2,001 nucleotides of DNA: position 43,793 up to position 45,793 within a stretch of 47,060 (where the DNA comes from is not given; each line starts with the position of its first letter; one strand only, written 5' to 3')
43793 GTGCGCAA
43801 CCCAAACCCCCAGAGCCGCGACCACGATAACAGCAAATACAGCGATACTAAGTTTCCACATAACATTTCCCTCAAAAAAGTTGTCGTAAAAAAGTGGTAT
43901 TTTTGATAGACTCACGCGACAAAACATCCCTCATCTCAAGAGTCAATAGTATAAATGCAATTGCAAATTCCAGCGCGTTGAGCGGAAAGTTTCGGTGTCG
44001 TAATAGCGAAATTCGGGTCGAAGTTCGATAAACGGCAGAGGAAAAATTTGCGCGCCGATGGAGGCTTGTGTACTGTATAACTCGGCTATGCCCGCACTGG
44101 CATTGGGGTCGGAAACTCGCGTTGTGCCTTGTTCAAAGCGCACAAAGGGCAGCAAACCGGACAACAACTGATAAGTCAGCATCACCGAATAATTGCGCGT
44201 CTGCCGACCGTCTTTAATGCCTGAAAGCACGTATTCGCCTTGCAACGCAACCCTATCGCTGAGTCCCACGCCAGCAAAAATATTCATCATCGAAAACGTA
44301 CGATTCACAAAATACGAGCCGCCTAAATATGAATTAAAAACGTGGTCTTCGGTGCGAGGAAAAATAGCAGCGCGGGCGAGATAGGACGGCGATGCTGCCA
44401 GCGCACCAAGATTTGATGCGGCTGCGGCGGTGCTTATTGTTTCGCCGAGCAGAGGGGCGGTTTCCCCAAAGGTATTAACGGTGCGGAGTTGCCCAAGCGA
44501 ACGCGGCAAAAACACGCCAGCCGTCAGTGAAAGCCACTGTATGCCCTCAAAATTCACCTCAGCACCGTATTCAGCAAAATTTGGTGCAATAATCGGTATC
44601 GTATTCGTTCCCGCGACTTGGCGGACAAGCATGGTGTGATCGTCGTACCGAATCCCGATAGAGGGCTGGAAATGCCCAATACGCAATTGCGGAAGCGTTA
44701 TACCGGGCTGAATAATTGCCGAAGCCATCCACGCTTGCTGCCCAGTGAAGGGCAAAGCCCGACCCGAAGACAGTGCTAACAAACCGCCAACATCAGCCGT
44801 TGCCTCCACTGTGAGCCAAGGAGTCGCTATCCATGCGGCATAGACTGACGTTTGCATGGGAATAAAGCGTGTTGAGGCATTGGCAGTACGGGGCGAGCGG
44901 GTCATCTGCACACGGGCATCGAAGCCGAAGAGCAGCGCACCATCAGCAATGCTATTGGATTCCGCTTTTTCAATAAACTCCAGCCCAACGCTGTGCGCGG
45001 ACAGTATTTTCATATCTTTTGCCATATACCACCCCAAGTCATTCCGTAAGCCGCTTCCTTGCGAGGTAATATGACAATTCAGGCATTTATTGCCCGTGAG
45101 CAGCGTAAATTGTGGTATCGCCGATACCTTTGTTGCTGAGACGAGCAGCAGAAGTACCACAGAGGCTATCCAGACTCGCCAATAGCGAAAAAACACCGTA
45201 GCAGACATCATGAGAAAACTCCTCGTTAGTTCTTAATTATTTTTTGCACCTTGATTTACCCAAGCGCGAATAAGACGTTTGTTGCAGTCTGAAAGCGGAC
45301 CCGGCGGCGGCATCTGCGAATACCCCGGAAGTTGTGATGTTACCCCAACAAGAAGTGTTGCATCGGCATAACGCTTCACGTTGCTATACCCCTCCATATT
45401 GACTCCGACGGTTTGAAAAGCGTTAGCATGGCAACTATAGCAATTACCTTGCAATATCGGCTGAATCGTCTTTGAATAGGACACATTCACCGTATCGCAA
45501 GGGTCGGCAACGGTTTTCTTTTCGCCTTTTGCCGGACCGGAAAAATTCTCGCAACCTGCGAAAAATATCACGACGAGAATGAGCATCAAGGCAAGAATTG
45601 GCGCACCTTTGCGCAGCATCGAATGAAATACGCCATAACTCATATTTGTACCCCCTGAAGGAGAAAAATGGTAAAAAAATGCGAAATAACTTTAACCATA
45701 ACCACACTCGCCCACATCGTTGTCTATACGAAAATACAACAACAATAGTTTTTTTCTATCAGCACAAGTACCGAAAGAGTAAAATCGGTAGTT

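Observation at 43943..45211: Cyc2-like fused cytochrome-porin: candidate outer-membrane Fe(II) oxidase or extracellular electron conduit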

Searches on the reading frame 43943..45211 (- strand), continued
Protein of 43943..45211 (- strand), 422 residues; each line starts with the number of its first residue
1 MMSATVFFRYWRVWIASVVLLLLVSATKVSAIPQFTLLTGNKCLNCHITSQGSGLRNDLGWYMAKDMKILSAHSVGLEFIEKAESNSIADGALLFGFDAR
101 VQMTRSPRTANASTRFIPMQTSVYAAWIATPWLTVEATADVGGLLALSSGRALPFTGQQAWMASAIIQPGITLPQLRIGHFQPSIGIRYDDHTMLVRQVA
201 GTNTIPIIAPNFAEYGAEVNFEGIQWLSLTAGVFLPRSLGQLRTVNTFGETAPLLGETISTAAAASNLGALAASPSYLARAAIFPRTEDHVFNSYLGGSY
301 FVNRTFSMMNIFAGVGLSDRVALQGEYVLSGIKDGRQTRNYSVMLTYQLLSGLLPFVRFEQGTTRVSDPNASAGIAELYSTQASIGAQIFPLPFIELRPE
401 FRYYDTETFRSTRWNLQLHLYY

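Call 56: list_cluster_members(proteins=[P0005, P0020, P0024, P0036, P0057, P0060, P0064, P0090, P0100, P0120])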
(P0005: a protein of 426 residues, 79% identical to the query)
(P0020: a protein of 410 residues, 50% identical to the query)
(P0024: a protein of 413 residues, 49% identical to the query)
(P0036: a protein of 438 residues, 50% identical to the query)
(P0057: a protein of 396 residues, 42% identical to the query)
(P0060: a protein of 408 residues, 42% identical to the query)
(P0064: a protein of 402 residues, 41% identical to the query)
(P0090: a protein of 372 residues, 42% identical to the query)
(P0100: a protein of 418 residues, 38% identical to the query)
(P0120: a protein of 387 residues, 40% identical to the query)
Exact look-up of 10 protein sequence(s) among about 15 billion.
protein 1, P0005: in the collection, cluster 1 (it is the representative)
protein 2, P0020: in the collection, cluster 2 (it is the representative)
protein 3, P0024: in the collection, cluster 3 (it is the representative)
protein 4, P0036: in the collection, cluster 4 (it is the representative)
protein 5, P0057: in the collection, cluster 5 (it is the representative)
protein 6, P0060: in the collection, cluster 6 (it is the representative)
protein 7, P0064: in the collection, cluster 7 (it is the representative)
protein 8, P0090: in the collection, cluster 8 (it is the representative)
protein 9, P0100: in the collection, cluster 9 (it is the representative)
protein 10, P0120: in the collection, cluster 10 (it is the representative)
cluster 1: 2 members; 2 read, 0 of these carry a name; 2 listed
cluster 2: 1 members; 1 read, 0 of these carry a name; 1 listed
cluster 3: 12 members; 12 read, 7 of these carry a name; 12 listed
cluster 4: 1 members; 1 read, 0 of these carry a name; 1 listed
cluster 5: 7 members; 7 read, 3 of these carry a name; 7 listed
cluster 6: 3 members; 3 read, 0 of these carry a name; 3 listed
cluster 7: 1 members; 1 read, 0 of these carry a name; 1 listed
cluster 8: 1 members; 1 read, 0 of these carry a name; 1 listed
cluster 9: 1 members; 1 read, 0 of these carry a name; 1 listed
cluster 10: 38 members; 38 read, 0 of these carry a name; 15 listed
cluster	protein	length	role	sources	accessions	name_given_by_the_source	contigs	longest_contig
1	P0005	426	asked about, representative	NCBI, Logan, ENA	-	-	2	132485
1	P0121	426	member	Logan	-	-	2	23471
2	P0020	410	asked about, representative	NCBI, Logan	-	-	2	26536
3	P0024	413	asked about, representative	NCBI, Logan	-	-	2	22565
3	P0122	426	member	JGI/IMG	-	hypothetical protein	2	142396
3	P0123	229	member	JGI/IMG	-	hypothetical protein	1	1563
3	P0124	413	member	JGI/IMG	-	hypothetical protein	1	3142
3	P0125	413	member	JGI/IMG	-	hypothetical protein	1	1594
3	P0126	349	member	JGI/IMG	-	hypothetical protein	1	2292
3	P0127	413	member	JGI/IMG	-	hypothetical protein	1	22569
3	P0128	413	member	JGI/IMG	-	hypothetical protein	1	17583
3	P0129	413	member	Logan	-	-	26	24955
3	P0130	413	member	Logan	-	-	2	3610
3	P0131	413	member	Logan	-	-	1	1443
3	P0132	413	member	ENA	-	-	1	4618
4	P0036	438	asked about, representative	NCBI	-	-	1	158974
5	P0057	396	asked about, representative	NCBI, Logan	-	-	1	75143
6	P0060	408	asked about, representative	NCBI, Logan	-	-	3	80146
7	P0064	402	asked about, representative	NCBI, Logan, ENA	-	-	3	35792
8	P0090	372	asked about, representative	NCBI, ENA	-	-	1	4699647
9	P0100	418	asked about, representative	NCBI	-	-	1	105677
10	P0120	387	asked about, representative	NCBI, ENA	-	-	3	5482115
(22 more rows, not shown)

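Call 59: search_protein_representatives(alignment_id=A1)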
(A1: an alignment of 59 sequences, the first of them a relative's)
Query: 59 sequences, 394 profile positions. Proteins with E-value up to 0.001 (for the whole library): 1178; up to 1e-10: 391; up to 1e-30: 144. The best 150 are listed.
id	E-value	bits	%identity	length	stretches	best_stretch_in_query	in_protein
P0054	6.8e-172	588.0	-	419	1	9-394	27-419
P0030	1.4e-163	560.7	-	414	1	6-394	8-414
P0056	8.8e-160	548.2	-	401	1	10-394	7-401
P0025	4.0e-156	536.1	-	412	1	5-394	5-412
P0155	1.1e-146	505.0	-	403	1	11-394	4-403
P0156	9.4e-146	502.0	-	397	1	11-394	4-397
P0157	9.7e-141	485.5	-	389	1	11-394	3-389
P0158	9.6e-140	482.2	-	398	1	10-394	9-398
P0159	4.8e-138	476.6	-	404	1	12-394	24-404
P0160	6.6e-138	476.1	-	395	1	11-394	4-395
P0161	6.2e-137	472.9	-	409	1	9-394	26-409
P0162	2.5e-133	461.1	-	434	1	5-393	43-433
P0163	6.7e-133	459.7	-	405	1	11-394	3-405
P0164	1.4e-132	458.5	-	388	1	14-394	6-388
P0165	3.7e-132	457.2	-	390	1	8-393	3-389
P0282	2.5e-37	145.0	-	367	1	15-394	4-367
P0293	2.0e-31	125.6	-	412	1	8-394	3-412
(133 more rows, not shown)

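Call 66: find_encoding_contigs(protein=P0293, flank=5000, max_places=2)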
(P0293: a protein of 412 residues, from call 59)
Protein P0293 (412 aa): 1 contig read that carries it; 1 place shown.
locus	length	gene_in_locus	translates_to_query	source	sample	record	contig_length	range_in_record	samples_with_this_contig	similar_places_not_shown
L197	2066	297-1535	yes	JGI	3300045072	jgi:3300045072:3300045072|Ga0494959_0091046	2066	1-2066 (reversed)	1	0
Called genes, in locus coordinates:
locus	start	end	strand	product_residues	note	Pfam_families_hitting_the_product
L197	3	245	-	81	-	?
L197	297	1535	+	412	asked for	-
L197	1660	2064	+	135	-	?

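Call 67: find_encoding_contigs(protein=P0282, flank=5000, max_places=2)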
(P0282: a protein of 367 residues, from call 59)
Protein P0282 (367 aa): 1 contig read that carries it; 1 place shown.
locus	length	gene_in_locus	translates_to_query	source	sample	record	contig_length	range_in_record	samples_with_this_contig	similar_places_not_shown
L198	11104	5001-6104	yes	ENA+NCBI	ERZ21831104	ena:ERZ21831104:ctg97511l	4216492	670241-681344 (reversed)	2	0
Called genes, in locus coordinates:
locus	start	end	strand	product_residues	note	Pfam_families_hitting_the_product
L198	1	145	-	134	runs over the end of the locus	PF13443:HTH_26 (weak)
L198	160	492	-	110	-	PF09907:HigB_toxin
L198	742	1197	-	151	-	PF06445:GyrI-like, PF14526:Cass2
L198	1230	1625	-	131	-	PF00903:Glyoxalase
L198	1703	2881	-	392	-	PF00144:Beta-lactamase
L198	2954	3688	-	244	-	PF14219:DUF4328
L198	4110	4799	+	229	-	PF24784:Temptin_C, PF13860:FlgD_ig, PF18962:Por_Secre_tail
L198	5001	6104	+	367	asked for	-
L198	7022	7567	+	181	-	-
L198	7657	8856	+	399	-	PF03051:Peptidase_C1_2 (weak), PF00112:Peptidase_C1 (faint)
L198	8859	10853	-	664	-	PF00989:PAS, PF13426:PAS_9, PF13426:PAS_9, PF08447:PAS_3, PF00989:PAS, PF08448:PAS_4, PF00512:HisKA, PF02518:HATPase_c, +7 more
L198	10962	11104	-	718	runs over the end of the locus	PF02743:dCache_1, PF22309:HK-GC-Chemotax_sensor, PF08447:PAS_3, PF00512:HisKA, PF02518:HATPase_c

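Call 69: search_protein_families(library=pfam, proteins=[L198:4110-4799:+, L198:5001-6104:+], max_evalue=10)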
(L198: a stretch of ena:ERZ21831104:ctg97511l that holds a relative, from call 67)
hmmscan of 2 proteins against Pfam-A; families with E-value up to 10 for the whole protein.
L198:4110-4799:+ (229 aa): 5 families
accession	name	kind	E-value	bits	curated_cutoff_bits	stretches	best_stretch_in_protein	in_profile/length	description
PF24784.1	Temptin_C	-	2.1e-14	54.2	27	1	28-119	8-97/98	Temptin C-terminal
PF13860.13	FlgD_ig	-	1.1e-10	41.7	27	1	153-216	9-75/79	FlgD Ig-like domain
PF18962.6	Por_Secre_tail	-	9.7e-08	32.6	27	1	146-225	2-73/75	Secretion system C-terminal sorting domain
PF13585.12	CHU_C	-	3e-05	24.5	27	1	154-221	18-78/86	CHU_C Type IX secretion signal domain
PF18884.5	TSP3_bac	-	0.00025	21.2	25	1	83-96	1-14/22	Bacterial TSP3 repeat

L198:5001-6104:+ (367 aa): 0 families

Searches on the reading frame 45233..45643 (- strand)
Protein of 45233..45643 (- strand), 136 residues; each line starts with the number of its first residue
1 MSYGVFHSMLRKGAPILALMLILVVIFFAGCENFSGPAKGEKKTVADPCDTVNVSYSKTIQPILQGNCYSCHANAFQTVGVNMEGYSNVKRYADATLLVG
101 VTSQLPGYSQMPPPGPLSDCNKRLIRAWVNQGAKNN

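Call 3: search_protein_families(library=pfam, proteins=[window:45233-45643:-], max_evalue=0.1)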
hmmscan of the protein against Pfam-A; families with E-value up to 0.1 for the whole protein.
window:45233-45643:- (136 aa): 4 families
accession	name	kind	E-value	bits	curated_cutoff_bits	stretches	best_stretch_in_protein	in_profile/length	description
PF14376.11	Haem_bd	-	0.0049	17.3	27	1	47-75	20-49/133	Haem-binding domain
PF22297.1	PccH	-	0.043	14.3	24.4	0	56-76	2-22/133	PccH Cytochrome c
PF07627.16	PSCyt3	-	0.054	14.2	27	1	64-92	67-94/98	Protein of unknown function (DUF1588)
PF13442.11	Cytochrome_CBB3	-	0.07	13.9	27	0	61-127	7-66/68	Cytochrome C oxidase, cbb3-type, subunit III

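Call 4: search_protein_families(library=ncbifam, proteins=[window:45233-45643:-], max_evalue=0.1)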
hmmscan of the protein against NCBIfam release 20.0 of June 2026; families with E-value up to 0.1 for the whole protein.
window:45233-45643:- (136 aa): 4 families
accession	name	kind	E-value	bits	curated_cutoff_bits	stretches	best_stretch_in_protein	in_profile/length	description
NF047812.1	LIC11213_lipo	equivalog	0.00093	19.3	100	1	42-92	26-76/118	LIC11213 family lipoprotein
NF045774.1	cytochro_C551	exception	0.003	17.5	118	1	18-77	6-59/110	cytochrome c551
NF045773.1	cytochro_C550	exception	0.042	13.8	125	1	17-80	15-73/118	cytochrome c550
TIGR04485.1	thiosulf_SoxX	equivalog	0.09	13.5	61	0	65-76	2-13/78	sulfur oxidation c-type cytochrome SoxX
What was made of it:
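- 45233..45643 (-): Predicted lipoprotein monoheme cytochrome c, 136 aa. Lipobox FFAG-C31 and CYSCH at aa 68-72. First gene of the operon, 21 nt upstream of the porin gene. Only weak Pfam and NCBIfam cytochrome hits, all below the curated cut-offs (calls 3, 4).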

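Call 63: search_solved_structures(query=window:45233-45643:-, max_evalue=1)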
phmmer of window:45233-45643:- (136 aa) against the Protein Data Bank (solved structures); distinct sequences matched with E-value up to 1: 2.
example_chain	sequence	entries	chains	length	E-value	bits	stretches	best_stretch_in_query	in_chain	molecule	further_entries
1cc5_A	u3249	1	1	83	0.27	14.5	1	65-129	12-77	CYTOCHROME C5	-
4r9f_A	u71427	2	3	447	0.76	13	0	10-36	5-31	MBP1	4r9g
